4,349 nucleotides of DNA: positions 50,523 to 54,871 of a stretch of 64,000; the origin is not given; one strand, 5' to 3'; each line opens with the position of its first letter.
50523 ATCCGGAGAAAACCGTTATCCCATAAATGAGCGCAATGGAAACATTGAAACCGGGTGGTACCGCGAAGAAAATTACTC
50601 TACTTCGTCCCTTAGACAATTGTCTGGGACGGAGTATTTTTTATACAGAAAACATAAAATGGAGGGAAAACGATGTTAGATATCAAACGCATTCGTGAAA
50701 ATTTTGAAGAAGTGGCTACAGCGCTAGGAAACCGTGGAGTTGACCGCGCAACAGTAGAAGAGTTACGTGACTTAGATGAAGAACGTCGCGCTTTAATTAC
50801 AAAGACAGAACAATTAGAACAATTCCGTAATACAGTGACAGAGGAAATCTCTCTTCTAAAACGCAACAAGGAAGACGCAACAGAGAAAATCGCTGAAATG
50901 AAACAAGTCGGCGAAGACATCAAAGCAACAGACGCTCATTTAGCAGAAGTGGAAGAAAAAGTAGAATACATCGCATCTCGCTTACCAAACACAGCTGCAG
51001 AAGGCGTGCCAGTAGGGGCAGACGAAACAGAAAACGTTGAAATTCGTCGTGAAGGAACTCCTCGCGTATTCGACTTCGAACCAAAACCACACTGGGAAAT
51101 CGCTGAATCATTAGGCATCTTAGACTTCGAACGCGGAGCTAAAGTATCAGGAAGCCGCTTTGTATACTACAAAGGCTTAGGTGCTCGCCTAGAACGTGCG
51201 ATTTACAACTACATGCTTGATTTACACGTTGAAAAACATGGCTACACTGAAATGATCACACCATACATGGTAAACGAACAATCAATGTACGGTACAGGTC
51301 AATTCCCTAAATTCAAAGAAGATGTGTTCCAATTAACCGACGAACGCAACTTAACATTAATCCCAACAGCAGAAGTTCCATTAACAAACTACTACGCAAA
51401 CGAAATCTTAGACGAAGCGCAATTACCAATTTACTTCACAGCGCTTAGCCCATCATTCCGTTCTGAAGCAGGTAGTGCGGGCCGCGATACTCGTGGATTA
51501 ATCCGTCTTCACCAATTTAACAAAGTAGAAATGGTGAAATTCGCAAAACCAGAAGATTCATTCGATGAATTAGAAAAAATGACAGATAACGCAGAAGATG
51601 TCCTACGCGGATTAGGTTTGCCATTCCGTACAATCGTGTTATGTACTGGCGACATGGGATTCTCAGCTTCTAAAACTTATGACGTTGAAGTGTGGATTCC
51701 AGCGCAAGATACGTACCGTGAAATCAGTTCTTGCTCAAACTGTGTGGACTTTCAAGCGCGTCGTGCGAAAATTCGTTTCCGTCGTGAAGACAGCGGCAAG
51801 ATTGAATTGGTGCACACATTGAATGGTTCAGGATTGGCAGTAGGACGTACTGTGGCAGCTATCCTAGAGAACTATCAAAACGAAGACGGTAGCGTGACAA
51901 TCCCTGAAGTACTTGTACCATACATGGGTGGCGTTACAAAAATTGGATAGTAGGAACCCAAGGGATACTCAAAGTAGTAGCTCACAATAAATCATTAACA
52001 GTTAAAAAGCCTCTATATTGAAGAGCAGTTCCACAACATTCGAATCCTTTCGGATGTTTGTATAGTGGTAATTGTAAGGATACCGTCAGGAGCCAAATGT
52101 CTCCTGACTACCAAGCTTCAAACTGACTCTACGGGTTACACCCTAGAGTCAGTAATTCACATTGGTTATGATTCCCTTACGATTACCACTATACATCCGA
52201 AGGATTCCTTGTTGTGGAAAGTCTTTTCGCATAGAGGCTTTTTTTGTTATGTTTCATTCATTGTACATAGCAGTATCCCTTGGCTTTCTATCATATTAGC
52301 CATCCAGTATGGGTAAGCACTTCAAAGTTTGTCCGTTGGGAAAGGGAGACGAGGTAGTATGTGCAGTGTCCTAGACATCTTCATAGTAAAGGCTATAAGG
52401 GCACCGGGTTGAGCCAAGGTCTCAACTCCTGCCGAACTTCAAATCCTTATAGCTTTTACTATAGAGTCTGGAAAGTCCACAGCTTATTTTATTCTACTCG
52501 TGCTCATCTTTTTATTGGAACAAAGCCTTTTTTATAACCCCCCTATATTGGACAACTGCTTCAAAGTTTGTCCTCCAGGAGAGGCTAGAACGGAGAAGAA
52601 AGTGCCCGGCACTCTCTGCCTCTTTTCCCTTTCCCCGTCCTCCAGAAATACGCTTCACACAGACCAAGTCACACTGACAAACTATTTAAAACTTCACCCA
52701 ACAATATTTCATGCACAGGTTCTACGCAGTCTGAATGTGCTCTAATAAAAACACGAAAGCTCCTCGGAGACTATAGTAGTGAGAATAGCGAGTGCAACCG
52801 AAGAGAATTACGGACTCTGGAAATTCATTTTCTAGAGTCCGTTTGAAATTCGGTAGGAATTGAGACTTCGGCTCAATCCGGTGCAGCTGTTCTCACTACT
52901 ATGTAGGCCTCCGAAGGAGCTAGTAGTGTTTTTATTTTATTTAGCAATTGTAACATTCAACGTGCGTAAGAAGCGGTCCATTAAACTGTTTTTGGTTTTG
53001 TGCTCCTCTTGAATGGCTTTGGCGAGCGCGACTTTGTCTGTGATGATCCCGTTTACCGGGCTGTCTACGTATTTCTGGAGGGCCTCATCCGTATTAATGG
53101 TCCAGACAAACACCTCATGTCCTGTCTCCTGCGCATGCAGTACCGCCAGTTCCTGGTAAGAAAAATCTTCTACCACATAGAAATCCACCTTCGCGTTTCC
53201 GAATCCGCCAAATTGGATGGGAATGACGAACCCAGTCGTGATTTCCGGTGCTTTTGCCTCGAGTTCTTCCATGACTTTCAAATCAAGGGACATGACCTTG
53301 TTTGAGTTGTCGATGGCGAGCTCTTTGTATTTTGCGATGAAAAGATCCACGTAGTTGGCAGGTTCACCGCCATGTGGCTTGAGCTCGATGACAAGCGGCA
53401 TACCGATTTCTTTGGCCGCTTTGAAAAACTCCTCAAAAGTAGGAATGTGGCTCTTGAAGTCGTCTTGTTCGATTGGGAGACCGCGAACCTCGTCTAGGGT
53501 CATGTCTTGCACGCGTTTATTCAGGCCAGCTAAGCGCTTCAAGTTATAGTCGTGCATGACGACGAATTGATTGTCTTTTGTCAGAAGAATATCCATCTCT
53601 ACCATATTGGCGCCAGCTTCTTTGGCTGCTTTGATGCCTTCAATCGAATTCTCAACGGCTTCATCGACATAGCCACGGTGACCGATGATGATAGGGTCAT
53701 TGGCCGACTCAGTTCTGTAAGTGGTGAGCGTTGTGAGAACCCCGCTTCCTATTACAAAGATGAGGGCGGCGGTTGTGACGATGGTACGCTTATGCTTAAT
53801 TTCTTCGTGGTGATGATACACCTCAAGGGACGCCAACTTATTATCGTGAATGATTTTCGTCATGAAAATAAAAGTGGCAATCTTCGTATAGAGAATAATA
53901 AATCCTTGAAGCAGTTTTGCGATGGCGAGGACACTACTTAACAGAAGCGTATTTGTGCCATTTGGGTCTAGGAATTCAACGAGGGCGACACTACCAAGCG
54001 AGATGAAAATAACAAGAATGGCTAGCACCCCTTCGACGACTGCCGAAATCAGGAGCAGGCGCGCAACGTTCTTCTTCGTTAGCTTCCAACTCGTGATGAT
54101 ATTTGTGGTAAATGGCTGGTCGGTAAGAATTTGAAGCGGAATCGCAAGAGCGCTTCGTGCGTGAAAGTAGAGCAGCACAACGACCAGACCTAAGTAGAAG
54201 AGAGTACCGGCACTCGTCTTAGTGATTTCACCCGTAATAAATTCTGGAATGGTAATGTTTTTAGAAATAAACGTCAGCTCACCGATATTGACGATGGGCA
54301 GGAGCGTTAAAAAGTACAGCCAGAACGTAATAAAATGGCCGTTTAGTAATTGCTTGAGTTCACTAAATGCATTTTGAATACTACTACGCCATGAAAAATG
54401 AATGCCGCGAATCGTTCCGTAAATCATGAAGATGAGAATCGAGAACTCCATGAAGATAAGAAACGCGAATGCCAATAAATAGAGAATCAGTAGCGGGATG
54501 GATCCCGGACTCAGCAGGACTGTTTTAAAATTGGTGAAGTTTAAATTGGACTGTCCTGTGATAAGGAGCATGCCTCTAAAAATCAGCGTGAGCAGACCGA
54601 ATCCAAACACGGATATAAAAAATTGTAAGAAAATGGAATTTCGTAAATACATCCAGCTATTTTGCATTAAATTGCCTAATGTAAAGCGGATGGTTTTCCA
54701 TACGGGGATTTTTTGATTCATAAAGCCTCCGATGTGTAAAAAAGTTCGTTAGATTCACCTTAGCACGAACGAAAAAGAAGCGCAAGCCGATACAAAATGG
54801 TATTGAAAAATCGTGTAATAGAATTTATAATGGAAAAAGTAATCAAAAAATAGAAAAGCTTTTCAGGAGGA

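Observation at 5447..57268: A modular family of palindromic MITE-like repeats, at least eight copies in 64 kb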

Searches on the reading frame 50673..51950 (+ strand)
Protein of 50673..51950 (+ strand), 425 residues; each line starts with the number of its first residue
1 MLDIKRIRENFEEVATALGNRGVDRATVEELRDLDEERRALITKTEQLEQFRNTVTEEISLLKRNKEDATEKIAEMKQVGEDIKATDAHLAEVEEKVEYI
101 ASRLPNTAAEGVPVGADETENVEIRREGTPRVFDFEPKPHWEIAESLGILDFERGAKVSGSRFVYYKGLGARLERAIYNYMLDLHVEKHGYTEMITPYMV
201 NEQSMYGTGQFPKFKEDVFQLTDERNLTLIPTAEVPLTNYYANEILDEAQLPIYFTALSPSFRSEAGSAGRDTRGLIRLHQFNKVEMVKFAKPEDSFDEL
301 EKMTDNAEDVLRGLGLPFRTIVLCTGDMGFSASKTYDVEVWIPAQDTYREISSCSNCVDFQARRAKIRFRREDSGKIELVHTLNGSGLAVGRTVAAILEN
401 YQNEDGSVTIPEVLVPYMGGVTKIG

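Call 57: find_encoding_contigs(protein=window:50673-51950:+, flank=4000, max_places=8)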
Protein window:50673-51950:+ (425 aa): no gene with exactly this product is on record in the collection.

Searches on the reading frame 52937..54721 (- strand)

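Call 72: search_protein_families(library=pfam, proteins=[window:52937-54721:-], max_evalue=0.00001)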
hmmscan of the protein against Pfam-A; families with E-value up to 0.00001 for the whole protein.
window:52937-54721:- (594 aa): 2 families
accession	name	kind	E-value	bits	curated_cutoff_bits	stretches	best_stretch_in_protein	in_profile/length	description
PF10110.14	GPDPase_memb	-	1.4e-39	136.1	29.6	1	17-324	7-318/321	Membrane domain of glycerophosphoryl diester phosphodiesterase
PF03009.23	GDPD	-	8.1e-33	115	23.6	1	348-565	1-243/244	Glycerophosphoryl diester phosphodiesterase family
